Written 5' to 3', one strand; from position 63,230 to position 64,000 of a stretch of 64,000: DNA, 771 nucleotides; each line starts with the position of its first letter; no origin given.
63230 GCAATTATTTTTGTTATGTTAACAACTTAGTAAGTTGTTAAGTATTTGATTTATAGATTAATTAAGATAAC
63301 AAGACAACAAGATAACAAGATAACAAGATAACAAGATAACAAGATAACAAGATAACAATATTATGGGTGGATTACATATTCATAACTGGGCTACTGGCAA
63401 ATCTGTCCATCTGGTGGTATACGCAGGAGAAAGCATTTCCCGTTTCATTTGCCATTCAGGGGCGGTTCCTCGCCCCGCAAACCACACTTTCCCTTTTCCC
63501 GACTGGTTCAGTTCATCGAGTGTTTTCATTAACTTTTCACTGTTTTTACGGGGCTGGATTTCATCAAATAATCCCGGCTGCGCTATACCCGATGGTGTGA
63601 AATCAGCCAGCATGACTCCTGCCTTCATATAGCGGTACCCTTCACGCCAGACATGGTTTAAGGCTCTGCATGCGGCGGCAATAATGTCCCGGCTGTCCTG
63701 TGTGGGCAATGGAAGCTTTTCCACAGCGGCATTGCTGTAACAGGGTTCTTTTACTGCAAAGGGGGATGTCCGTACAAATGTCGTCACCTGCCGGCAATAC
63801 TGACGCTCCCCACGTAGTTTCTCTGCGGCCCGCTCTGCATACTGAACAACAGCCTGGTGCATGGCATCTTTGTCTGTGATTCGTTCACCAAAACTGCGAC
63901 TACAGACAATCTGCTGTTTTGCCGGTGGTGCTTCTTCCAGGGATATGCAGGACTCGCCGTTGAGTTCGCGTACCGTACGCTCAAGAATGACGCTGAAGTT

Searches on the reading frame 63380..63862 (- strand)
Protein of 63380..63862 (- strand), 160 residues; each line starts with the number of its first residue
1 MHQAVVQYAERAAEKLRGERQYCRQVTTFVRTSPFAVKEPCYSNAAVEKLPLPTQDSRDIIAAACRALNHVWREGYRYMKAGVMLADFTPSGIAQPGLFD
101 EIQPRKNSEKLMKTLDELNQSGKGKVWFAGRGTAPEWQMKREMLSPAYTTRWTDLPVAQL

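Call 109: search_protein_families(proteins=[window:63380-63862:-], library=ncbifam, max_evalue=0.00001)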
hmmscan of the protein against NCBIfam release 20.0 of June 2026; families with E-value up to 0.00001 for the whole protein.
window:63380-63862:- (160 aa): 2 families
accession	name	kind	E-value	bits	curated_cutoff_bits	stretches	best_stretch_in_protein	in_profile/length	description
NF002955.0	PRK03609.1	subfamily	8.3e-88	295.1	431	1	1-158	263-421/422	translesion error-prone DNA polymerase V subunit UmuC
NF002848.0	PRK03103.1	subfamily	2.9e-07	29.3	381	1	7-120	273-379/410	DNA polymerase IV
